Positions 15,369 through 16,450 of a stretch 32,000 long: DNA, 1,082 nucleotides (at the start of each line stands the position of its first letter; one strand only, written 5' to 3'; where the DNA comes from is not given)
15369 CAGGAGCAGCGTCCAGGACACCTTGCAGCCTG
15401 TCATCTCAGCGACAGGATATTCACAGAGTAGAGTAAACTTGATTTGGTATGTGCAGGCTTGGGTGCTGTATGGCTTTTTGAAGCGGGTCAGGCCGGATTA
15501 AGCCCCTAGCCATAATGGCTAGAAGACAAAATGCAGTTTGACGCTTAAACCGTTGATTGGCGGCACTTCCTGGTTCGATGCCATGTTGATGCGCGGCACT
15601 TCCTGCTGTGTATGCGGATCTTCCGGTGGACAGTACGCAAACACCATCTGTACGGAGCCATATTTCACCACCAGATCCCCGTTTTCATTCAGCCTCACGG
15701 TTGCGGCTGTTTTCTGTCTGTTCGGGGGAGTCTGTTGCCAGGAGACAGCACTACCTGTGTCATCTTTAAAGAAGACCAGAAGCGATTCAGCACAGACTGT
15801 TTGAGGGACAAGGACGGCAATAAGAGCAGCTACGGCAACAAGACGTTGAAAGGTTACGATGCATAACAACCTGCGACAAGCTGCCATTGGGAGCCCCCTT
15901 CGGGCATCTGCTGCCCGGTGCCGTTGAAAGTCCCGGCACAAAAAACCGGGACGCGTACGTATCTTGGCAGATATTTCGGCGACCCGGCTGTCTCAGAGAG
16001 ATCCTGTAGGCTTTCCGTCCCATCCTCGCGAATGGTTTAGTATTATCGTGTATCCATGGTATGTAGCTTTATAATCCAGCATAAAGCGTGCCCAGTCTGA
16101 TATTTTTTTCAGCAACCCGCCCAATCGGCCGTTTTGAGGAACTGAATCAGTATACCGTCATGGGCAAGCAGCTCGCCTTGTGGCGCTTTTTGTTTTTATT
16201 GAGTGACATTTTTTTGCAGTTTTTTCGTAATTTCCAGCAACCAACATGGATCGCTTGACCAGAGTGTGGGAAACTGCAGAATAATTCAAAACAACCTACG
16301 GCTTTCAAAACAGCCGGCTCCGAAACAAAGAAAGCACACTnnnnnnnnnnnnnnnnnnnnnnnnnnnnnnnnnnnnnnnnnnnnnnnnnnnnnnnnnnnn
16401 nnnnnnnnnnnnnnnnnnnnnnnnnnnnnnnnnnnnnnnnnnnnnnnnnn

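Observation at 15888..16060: GEMM-I-like cyclic-dinucleotide riboswitch with a mutually exclusive terminator and non-canonical ligand-pocket nucleotides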

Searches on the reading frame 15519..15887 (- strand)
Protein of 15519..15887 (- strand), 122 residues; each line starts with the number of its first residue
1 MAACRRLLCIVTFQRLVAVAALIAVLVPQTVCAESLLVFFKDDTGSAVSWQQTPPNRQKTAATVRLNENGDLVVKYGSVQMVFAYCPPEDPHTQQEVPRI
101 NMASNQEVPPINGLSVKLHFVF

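Call 6: find_encoding_contigs(protein=window:15519-15887:-, flank=3000, max_places=6)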
Protein window:15519-15887:- (122 aa): 22 contigs read that carry it; 6 places shown.
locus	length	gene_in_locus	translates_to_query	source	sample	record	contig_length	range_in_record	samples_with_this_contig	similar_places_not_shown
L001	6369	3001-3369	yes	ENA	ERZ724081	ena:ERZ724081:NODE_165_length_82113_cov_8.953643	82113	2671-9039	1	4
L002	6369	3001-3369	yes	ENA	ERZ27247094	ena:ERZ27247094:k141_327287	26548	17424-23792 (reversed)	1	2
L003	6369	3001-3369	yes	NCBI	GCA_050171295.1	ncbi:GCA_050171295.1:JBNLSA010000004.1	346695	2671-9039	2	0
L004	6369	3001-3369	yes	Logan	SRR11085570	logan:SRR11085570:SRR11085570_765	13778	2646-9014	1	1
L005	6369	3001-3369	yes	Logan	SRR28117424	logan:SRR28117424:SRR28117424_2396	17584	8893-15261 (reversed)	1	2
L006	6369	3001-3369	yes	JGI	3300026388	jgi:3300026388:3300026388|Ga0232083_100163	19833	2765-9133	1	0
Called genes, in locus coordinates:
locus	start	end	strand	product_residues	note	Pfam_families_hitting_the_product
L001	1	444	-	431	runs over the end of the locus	PF03952:Enolase_N, PF00113:Enolase_C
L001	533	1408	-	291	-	-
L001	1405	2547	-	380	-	PF01702:TGT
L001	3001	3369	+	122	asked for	-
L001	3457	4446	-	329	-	PF00005:ABC_tran, PF13304:AAA_21 (faint), PF08352:oligo_HPY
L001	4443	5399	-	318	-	PF00005:ABC_tran, PF13304:AAA_21 (weak), PF08352:oligo_HPY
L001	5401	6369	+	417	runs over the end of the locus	PF08486:SpoIID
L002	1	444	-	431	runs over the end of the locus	PF03952:Enolase_N, PF00113:Enolase_C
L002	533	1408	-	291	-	-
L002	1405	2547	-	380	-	PF01702:TGT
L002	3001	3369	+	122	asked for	-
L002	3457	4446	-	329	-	PF00005:ABC_tran, PF13304:AAA_21 (faint), PF08352:oligo_HPY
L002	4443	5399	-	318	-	PF00005:ABC_tran, PF13304:AAA_21 (weak), PF08352:oligo_HPY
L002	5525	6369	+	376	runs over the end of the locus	PF08486:SpoIID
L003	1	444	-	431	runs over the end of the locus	PF03952:Enolase_N, PF00113:Enolase_C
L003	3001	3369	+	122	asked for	-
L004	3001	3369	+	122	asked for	-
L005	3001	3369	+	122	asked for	-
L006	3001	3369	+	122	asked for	-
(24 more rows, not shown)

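Call 8: search_protein_families(library=pfam, proteins=[window:15519-15887:-], max_evalue=0.1)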
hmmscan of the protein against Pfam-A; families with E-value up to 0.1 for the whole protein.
window:15519-15887:- (122 aa): 1 family
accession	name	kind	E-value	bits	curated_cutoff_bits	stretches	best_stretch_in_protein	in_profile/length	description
PF23714.1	Rv3627c_N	-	0.069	13.5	27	0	17-49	12-44/58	Carboxypeptidase Rv3627c-like, N-terminal domain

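Call 9: find_homologous_proteins(query=window:15519-15887:-, max_evalue=0.001)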
Query window:15519-15887:- (122 aa): 5 proteins with E <= 0.001 among 21 candidates.
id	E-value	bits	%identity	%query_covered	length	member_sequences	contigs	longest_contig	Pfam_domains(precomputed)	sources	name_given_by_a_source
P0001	1.3e-68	246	90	100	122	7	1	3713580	-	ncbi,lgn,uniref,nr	ncbi:hypothetical protein FY034_09185 [Trichlorobacter lovleyi]|uniref:hypothetical protein n=1 Tax=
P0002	2.0e-60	220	81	100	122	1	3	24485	-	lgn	-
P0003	3.9e-58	212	77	100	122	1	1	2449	-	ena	-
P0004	2.1e-57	210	78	100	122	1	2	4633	-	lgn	-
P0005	4.6e-57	209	78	100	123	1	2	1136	-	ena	-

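Call 18: find_encoding_contigs(protein=P0001, flank=1500, max_places=2)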
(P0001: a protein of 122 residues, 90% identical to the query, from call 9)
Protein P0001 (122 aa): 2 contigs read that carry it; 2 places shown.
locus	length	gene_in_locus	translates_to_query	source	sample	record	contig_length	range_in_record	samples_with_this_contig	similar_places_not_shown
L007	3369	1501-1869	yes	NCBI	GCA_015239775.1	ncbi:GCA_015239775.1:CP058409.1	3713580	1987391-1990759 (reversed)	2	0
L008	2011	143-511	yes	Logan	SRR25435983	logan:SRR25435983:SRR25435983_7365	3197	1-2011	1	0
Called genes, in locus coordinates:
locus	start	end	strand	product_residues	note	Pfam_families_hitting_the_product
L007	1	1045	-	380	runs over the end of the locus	PF01702:TGT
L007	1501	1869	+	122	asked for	-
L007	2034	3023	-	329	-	PF00005:ABC_tran, PF13304:AAA_21 (faint), PF08352:oligo_HPY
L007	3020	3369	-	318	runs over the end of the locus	PF00005:ABC_tran, PF13304:AAA_21 (weak), PF08352:oligo_HPY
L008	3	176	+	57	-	?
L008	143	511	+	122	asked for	-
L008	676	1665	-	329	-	PF00005:ABC_tran, PF13304:AAA_21 (faint), PF08352:oligo_HPY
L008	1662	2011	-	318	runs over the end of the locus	PF00005:ABC_tran, PF13304:AAA_21 (weak), PF08352:oligo_HPY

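Call 19: find_encoding_contigs(protein=P0002, flank=1500, max_places=2)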
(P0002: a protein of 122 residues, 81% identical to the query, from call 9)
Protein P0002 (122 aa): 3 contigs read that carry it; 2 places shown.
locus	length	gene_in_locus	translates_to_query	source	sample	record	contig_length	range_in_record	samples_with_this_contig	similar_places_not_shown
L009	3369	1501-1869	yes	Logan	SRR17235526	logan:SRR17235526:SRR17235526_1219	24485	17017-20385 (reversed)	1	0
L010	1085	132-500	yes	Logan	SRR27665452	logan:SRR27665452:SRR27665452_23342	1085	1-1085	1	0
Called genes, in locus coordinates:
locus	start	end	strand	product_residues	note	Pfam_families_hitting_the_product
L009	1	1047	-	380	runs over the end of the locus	PF01702:TGT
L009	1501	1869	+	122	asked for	-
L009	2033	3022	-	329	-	PF00005:ABC_tran, PF13304:AAA_21 (faint), PF08352:oligo_HPY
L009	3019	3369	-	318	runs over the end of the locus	PF00005:ABC_tran, PF13304:AAA_21 (weak), PF08352:oligo_HPY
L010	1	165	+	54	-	?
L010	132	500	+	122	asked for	-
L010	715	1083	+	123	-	?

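Call 20: find_encoding_contigs(protein=P0003, flank=1500, max_places=2)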
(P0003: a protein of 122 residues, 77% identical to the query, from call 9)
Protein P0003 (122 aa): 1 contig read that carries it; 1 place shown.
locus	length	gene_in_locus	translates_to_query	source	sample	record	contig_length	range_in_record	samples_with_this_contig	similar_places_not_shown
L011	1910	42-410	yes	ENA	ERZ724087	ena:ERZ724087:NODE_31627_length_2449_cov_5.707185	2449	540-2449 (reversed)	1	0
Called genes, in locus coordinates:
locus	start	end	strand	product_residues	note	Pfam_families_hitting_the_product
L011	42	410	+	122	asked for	-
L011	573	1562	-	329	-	PF00005:ABC_tran, PF13304:AAA_21 (faint), PF08352:oligo_HPY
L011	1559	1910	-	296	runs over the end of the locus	?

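Call 21: find_encoding_contigs(protein=P0004, flank=1500, max_places=2)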
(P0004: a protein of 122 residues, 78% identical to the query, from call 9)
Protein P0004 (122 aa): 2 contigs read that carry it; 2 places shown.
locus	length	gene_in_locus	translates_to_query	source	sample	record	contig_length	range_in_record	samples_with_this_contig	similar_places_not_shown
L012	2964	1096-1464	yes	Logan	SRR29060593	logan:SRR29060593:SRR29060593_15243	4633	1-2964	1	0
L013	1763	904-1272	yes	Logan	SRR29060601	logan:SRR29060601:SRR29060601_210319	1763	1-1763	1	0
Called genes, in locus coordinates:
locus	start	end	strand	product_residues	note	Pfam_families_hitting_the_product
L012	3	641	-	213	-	?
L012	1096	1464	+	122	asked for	-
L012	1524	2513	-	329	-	PF00005:ABC_tran, PF13304:AAA_21 (faint), PF08352:oligo_HPY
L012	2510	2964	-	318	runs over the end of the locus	PF00005:ABC_tran, PF13304:AAA_21 (weak), PF08352:oligo_HPY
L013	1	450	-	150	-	?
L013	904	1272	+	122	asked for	-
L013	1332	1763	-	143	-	?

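Call 22: find_encoding_contigs(protein=P0005, flank=1500, max_places=2)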
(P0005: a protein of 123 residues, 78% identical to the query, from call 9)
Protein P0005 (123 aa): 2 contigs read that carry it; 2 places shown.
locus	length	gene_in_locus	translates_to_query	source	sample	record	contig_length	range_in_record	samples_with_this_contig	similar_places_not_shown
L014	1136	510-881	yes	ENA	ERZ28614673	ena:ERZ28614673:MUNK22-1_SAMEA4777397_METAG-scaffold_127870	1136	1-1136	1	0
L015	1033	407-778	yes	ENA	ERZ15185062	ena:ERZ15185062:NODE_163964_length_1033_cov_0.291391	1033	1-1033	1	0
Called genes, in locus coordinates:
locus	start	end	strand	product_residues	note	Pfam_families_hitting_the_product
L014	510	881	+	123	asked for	-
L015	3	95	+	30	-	?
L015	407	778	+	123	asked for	-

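Call 46: search_protein_representatives(protein=window:15519-15887:-)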
Query: 122 residues. Proteins with E-value up to 0.001 (for the whole library): 24; up to 1e-10: 5; up to 1e-30: 0. The best 24 are listed.
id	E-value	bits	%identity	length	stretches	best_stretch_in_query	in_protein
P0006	2.6e-26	108.1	50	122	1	14-122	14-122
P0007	2.7e-18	82.2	42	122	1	16-121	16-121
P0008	5.3e-16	74.8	45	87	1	37-122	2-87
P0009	1.5e-15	73.4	42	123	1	9-122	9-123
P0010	6.0e-15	71.4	42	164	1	16-122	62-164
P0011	1.8e-09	53.8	35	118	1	10-122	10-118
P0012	1.8e-09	53.8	37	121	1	14-122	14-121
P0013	2.4e-09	53.4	27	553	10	55-111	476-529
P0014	1.0e-07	48.1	35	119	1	15-122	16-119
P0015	1.9e-06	44.1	35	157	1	52-122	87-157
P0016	1.9e-06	44.1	39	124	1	48-122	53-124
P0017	2.3e-06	43.8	36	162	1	13-122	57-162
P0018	3.2e-06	43.3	41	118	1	59-121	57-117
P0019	1.2e-05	41.4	38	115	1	15-122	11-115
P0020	3.1e-05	40.1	35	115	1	17-122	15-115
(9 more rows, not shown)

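Call 48: find_encoding_contigs(protein=P0006, flank=1500, max_places=2)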
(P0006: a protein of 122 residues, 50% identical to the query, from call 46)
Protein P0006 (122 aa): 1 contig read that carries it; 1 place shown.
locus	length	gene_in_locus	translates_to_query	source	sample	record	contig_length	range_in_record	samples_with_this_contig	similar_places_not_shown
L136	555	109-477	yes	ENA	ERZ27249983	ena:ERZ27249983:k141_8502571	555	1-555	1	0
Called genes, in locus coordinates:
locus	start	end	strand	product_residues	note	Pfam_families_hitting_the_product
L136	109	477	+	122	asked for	-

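Call 49: find_encoding_contigs(protein=P0010, flank=2500, max_places=2)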
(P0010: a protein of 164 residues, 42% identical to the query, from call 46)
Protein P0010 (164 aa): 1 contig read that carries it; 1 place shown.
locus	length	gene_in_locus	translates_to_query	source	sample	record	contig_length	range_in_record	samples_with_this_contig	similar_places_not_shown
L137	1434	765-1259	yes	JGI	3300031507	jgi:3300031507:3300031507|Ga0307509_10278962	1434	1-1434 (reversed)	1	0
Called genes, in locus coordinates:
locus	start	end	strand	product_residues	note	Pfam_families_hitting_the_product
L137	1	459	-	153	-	?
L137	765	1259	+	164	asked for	-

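Call 50: find_encoding_contigs(protein=P0017, flank=2500, max_places=2)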
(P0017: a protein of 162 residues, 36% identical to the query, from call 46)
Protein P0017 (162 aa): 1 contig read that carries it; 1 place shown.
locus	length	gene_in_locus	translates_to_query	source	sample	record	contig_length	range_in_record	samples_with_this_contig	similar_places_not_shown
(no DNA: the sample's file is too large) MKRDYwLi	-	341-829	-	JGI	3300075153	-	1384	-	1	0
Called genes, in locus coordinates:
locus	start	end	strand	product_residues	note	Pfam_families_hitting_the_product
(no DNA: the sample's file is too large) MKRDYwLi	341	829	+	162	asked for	-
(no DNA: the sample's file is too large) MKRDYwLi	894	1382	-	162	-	?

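Call 51: find_encoding_contigs(protein=P0019, flank=2500, max_places=2)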
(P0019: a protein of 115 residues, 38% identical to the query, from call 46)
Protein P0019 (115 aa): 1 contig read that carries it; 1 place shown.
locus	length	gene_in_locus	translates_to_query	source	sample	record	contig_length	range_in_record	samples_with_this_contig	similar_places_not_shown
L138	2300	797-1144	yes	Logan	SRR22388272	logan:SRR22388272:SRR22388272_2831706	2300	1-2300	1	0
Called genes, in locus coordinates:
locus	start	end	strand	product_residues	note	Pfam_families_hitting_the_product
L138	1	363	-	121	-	?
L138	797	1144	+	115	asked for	-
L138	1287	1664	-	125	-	PF25212:HVO_A0114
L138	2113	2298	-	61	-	?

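Call 61: search_protein_families(library=ncbifam, proteins=[window:15519-15887:-, P0013], max_evalue=0.1)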
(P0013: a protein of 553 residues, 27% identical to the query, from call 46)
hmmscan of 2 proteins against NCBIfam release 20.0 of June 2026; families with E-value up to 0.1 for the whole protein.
window:15519-15887:- (122 aa): 0 families

P0013 (553 aa): 4 families
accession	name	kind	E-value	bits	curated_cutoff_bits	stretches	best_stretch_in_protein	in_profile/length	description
TIGR01309.1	uL30_arch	equivalog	5.9e-11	42.7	150.05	0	213-247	63-97/151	50S ribosomal protein L30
NF007655.0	PRK10325.1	equivalog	1.5e-09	37.9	348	0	11-36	50-75/197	nucleotide exchange factor GrpE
NF040896.1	SP_0009_fam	equivalog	6.7e-07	29.1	33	0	134-142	8-16/32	SP_0009 family protein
NF010499.0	PRK13918.1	equivalog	1.2e-06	28.2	274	0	150-185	10-45/205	CRP/FNR family transcriptional regulator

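Call 66: predict_structure(alignment_id=A4)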
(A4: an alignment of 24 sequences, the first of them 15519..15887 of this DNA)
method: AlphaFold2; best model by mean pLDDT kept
length: 122 residues; sequences in the alignment: 24
mean_pLDDT: 67.1   pTM: 0.37
mean pLDDT of the five models: 67.1, 65.9, 65.3, 64.3, 63.0
residues with pLDDT >= 90: 4; 70-90: 57; 50-70: 29; < 50: 32
segments of 3 or more residues with pLDDT < 50: 32-37, 39-48, 50-57, 100-104
pLDDT, mean of each block of 10 residues (from residue 1): 72 89 74 48 42 48 84 85 78 54 52 77 71
secondary structure, 60 per line:
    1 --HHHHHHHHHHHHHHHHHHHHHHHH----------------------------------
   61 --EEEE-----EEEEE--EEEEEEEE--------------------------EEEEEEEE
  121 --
elements in order: H3-26 E63-66 E72-76 E79-86 E113-120

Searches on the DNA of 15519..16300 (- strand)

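Call 5: search_rna_families(source=window, start=15700, end=16300, threshold=evalue, max_evalue=10, show_alignments=3)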
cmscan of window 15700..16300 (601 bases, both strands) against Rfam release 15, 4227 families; matches with E-value up to 10: 3.
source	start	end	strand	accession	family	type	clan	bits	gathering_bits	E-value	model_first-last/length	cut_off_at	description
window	15974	16050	-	RF03167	c-di-GMP-I-GGC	Cis-reg; riboswitch;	CL00126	44.3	59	3.7e-09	1-80/80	no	c-di-GMP-I-GGC riboswitch aptamer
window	16208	16285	+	RF00798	mir-49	Gene; miRNA;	-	14.5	60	7.2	1-74/74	no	mir-49 microRNA precursor family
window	16160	16228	-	RF01675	CrcZ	Gene; sRNA;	-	11.3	95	0.96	1-398/398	no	Pseudomonas sRNA CrcZ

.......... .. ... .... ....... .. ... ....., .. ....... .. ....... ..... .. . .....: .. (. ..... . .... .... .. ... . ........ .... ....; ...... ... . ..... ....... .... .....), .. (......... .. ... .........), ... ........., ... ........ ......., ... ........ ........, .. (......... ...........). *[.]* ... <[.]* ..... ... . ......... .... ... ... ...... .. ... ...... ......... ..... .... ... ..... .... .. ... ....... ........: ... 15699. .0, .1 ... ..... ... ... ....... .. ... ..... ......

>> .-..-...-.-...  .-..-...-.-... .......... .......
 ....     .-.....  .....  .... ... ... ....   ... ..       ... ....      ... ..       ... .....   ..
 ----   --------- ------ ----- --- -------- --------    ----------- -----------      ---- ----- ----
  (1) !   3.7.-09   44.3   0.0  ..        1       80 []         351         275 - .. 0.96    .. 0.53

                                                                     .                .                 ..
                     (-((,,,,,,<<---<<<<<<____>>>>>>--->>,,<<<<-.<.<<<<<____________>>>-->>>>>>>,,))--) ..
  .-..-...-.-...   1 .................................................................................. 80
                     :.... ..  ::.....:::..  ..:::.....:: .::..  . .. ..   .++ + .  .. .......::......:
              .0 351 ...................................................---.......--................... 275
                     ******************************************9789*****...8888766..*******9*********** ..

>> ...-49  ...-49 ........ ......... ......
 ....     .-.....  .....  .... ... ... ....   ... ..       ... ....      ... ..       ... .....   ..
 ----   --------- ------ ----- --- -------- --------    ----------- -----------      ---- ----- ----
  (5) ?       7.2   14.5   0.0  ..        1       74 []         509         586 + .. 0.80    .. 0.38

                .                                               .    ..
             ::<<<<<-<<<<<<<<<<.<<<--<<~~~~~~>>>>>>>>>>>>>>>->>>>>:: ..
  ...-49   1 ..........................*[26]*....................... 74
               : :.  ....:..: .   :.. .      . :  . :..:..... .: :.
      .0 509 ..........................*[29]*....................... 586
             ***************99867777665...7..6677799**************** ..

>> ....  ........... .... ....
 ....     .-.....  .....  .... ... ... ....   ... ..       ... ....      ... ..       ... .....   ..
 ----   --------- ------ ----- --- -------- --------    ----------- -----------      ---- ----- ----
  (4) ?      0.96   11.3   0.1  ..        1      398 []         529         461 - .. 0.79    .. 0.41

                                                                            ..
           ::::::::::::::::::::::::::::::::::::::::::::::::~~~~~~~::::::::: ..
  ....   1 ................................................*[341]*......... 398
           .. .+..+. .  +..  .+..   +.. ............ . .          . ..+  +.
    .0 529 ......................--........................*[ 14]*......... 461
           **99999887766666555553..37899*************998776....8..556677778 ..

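Call 23: search_rna_families(sources=[L001, L003, L006, L007, L008, L009, L010, L012, L013, L014, L015], threshold=evalue, max_evalue=0.01)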
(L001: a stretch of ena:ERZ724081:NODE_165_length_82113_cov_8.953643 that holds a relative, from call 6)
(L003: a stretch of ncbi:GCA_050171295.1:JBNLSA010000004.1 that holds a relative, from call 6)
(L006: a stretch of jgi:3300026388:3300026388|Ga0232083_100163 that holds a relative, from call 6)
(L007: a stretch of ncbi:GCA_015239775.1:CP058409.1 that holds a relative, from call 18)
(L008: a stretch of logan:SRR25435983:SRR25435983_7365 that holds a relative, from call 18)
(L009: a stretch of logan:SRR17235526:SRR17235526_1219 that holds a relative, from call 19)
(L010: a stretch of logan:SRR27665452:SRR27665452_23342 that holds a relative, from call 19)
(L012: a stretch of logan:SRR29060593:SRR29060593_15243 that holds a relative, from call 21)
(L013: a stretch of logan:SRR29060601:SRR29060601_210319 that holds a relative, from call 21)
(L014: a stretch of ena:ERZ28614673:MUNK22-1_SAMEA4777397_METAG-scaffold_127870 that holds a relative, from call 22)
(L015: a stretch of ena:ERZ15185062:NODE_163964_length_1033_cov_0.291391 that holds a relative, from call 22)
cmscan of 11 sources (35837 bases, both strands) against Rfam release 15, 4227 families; matches with E-value up to 0.01: 9.
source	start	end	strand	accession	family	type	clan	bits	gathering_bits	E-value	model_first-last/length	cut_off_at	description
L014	346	422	+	RF03167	c-di-GMP-I-GGC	Cis-reg; riboswitch;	CL00126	48.3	59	1.6e-08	1-80/80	no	c-di-GMP-I-GGC riboswitch aptamer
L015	243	319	+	RF03167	c-di-GMP-I-GGC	Cis-reg; riboswitch;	CL00126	48.3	59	1.6e-08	1-80/80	no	c-di-GMP-I-GGC riboswitch aptamer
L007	1335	1411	+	RF03167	c-di-GMP-I-GGC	Cis-reg; riboswitch;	CL00126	48.1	59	1.8e-08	1-80/80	no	c-di-GMP-I-GGC riboswitch aptamer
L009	1335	1411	+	RF03167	c-di-GMP-I-GGC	Cis-reg; riboswitch;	CL00126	48.1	59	1.8e-08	1-80/80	no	c-di-GMP-I-GGC riboswitch aptamer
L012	932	1008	+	RF03167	c-di-GMP-I-GGC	Cis-reg; riboswitch;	CL00126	48.1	59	1.8e-08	1-80/80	no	c-di-GMP-I-GGC riboswitch aptamer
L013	740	816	+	RF03167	c-di-GMP-I-GGC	Cis-reg; riboswitch;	CL00126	48.1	59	1.8e-08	1-80/80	no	c-di-GMP-I-GGC riboswitch aptamer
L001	2838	2914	+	RF03167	c-di-GMP-I-GGC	Cis-reg; riboswitch;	CL00126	44.3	59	2.2e-07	1-80/80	no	c-di-GMP-I-GGC riboswitch aptamer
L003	2838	2914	+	RF03167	c-di-GMP-I-GGC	Cis-reg; riboswitch;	CL00126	44.3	59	2.2e-07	1-80/80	no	c-di-GMP-I-GGC riboswitch aptamer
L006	2838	2914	+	RF03167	c-di-GMP-I-GGC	Cis-reg; riboswitch;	CL00126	44.3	59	2.2e-07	1-80/80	no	c-di-GMP-I-GGC riboswitch aptamer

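Call 52: search_rna_families(sources=[L136, L137, L138], threshold=evalue, max_evalue=0.01, show_alignments=3)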
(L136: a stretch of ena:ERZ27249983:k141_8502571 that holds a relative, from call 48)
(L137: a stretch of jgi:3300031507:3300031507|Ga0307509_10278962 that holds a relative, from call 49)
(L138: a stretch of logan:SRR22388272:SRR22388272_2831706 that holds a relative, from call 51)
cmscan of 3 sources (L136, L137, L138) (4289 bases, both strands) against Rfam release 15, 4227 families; matches with E-value up to 0.01: 2.
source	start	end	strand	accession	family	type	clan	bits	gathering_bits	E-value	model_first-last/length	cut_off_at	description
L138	636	712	+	RF03167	c-di-GMP-I-GGC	Cis-reg; riboswitch;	CL00126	48.1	59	2e-09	1-80/80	no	c-di-GMP-I-GGC riboswitch aptamer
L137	738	814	+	RF03167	c-di-GMP-I-GGC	Cis-reg; riboswitch;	CL00126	47.6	59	2.8e-09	1-80/80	no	c-di-GMP-I-GGC riboswitch aptamer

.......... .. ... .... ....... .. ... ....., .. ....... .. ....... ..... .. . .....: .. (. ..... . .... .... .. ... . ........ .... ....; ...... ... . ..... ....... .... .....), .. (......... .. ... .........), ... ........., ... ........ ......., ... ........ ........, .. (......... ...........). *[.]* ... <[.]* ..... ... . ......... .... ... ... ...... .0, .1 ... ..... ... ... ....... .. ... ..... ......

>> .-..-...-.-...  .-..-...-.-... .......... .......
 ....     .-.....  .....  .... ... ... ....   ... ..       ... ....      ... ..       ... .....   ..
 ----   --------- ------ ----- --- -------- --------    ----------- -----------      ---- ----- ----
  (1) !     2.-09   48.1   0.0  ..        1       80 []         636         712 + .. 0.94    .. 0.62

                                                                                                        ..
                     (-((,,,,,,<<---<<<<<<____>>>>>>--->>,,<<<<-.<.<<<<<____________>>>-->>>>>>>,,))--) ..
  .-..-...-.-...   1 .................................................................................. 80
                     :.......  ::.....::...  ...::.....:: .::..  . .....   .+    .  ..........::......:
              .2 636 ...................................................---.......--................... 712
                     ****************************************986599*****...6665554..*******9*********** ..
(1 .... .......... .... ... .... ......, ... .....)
